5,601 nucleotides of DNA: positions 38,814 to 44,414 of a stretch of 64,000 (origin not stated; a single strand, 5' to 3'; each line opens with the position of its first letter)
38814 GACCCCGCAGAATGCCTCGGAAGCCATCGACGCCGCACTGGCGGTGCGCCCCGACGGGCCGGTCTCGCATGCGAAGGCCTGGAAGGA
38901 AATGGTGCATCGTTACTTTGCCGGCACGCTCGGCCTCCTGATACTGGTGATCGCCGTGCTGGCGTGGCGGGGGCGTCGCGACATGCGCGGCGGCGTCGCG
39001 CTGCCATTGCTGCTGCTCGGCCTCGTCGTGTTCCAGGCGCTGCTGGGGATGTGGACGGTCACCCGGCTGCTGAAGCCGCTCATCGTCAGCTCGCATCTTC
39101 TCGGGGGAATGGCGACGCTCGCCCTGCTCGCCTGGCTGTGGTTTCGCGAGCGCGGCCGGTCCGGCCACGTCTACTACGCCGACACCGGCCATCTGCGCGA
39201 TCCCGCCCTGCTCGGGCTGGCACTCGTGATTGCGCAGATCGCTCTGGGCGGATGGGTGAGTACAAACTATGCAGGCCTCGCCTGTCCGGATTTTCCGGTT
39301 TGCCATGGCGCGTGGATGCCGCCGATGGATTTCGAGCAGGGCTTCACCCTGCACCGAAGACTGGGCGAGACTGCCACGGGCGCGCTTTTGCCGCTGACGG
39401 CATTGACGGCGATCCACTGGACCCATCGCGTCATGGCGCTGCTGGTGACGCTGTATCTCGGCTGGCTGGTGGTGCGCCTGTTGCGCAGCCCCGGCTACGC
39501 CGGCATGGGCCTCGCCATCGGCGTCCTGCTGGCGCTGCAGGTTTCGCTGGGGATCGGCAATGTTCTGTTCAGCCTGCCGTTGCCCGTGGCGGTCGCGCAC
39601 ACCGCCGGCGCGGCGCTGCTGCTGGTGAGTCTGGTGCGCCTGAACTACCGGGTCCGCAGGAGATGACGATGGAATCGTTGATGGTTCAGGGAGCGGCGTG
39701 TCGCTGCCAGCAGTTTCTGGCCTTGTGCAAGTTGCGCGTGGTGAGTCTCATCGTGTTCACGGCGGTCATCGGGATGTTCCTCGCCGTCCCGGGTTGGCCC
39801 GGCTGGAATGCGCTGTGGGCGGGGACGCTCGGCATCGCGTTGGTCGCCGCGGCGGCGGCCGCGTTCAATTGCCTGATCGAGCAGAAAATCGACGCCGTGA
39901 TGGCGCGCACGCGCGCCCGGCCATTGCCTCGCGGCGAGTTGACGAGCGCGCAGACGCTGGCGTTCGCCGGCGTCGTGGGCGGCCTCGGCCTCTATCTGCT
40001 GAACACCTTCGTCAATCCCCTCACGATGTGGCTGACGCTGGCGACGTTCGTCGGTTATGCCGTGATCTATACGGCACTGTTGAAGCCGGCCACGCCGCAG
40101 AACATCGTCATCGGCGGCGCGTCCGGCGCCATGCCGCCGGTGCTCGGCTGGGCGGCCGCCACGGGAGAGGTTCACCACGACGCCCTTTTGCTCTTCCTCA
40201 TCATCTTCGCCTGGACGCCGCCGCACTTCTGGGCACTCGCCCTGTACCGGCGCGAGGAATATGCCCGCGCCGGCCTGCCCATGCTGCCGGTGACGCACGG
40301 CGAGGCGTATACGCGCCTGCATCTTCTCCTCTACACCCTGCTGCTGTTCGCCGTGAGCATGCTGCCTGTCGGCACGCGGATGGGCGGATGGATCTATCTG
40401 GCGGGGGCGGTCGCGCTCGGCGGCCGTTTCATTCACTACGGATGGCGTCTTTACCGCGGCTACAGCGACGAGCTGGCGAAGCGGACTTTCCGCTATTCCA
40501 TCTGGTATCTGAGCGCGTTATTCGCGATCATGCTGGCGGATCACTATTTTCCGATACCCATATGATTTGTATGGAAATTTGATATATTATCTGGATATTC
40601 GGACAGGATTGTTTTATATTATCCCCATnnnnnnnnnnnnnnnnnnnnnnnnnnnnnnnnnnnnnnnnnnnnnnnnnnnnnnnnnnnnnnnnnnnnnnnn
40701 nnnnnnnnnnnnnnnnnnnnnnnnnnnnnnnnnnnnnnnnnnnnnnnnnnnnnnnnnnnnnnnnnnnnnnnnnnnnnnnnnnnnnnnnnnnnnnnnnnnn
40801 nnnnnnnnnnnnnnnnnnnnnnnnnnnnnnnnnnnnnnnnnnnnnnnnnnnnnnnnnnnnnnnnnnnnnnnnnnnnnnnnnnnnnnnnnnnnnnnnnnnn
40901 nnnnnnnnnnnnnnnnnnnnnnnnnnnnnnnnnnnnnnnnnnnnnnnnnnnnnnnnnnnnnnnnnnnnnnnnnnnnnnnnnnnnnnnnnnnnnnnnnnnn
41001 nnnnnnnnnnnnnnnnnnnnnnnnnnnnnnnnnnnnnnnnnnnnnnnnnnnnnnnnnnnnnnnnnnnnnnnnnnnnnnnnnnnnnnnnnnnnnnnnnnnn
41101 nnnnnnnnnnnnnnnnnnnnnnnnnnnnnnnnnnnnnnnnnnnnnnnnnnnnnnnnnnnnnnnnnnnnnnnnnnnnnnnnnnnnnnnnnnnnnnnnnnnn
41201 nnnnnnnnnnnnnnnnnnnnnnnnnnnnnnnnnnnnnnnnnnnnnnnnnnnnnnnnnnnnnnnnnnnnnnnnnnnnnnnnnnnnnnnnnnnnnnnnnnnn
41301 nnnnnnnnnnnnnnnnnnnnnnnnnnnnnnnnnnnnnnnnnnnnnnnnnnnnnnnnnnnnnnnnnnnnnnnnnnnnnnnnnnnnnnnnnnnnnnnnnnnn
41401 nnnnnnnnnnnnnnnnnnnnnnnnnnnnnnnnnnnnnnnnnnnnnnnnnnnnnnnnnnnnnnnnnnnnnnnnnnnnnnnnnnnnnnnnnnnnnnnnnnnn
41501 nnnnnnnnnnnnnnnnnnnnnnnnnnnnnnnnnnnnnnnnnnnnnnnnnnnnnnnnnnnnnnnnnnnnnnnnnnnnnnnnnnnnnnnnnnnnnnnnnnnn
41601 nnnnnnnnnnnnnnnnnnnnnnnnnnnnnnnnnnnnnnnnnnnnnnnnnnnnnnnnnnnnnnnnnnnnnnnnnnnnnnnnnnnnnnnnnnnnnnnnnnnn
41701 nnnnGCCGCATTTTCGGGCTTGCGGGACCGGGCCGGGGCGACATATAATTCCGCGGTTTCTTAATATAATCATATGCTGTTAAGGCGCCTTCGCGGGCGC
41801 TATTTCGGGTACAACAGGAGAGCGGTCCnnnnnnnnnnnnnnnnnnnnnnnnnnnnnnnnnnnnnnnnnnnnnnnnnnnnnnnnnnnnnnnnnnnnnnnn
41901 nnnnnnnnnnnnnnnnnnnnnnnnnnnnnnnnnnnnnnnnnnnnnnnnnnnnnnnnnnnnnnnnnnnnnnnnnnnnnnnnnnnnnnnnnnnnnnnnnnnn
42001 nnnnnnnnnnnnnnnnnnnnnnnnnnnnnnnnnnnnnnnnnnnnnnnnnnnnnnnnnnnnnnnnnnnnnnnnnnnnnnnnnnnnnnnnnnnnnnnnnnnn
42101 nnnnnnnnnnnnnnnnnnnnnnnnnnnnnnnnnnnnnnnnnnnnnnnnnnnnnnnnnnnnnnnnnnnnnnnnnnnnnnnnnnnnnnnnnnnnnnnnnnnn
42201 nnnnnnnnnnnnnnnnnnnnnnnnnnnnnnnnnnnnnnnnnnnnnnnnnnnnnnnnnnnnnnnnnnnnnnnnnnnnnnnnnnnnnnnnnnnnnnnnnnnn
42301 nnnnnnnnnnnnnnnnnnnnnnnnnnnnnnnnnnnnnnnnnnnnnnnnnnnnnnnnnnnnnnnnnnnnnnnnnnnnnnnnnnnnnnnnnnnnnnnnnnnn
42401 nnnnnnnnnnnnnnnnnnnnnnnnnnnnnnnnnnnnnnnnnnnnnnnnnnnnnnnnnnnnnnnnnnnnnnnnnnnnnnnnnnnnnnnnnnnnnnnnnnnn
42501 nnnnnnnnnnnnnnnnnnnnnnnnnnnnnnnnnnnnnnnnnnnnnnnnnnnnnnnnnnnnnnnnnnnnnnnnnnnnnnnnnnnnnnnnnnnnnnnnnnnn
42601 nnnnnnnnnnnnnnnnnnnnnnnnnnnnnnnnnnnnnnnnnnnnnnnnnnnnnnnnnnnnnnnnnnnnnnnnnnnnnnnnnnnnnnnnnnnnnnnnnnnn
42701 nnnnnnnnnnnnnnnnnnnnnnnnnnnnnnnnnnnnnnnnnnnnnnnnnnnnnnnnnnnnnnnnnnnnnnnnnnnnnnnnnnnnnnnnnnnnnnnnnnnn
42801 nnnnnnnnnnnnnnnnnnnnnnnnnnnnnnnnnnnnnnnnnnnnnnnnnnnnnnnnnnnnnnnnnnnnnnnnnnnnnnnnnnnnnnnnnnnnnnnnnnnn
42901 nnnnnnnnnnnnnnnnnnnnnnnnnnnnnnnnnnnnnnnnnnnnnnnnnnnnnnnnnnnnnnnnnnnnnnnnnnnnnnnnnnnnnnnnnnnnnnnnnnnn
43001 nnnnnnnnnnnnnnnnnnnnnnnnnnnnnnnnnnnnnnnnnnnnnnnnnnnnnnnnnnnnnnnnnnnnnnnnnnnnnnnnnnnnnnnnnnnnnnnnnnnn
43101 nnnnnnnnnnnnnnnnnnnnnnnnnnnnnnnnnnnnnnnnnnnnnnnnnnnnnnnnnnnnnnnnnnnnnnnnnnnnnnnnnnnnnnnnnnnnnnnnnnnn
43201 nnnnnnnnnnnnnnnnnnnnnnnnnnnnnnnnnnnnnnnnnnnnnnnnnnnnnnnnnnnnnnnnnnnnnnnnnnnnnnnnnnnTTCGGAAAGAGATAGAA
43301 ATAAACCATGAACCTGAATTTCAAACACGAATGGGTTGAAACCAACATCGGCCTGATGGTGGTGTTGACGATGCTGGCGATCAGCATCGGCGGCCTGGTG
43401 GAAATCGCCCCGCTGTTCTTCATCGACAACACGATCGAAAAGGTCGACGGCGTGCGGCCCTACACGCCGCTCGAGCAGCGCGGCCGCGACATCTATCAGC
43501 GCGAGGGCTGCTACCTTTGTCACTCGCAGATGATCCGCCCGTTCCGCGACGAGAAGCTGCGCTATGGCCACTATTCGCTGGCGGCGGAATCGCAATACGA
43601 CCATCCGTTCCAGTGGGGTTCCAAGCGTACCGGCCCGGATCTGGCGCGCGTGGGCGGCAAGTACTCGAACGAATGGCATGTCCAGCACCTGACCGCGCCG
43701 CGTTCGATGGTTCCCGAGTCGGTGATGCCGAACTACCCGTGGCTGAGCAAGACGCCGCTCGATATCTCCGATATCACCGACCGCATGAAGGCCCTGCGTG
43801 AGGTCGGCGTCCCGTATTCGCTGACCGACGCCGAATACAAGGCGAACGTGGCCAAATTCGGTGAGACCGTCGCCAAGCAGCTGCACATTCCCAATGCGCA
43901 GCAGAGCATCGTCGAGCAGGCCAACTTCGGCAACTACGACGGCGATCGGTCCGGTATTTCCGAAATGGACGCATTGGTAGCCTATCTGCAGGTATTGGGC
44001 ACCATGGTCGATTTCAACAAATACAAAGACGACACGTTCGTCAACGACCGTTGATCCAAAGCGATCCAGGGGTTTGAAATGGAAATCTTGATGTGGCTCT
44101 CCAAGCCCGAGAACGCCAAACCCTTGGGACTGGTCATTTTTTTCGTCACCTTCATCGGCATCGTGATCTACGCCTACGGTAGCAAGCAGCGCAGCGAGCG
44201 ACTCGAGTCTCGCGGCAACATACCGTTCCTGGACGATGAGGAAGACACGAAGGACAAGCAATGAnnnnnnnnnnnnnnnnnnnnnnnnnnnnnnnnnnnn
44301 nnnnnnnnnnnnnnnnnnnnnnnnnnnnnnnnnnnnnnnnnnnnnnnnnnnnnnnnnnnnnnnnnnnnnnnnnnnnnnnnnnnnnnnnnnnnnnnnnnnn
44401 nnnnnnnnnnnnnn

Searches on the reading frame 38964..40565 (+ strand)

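Call 4: search_protein_families(library=pfam, proteins=[window:38964-40565:+], max_evalue=0.01)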
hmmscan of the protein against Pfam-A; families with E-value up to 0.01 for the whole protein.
window:38964-40565:+ (533 aa): 1 family
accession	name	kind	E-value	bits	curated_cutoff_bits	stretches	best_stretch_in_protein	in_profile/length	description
PF01040.23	UbiA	-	1.2e-67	228.2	34.2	1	264-511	2-247/250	UbiA prenyltransferase family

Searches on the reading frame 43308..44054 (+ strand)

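Call 4: search_protein_families(library=pfam, proteins=[window:43308-44054:+], max_evalue=0.01)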
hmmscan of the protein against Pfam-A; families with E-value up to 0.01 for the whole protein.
window:43308-44054:+ (248 aa): 1 family
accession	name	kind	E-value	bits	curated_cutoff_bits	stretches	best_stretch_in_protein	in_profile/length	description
PF02433.20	FixO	-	7.1e-95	317.1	29.6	1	7-234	1-219/219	Cytochrome C oxidase, mono-heme subunit/FixO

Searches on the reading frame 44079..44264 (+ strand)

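Call 4: search_protein_families(library=pfam, proteins=[window:44079-44264:+], max_evalue=0.01)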
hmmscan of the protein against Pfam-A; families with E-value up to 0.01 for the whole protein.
window:44079-44264:+ (61 aa): 1 family
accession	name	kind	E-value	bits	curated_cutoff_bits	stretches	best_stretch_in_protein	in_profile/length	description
PF05545.16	FixQ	-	3.8e-09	36.8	29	1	16-53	13-49/49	Cbb3-type cytochrome oxidase component FixQ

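Call 5: search_protein_families(library=ncbifam, proteins=[window:44079-44264:+], max_evalue=1)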
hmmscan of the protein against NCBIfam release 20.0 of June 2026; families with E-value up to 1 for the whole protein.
window:44079-44264:+ (61 aa): 0 families
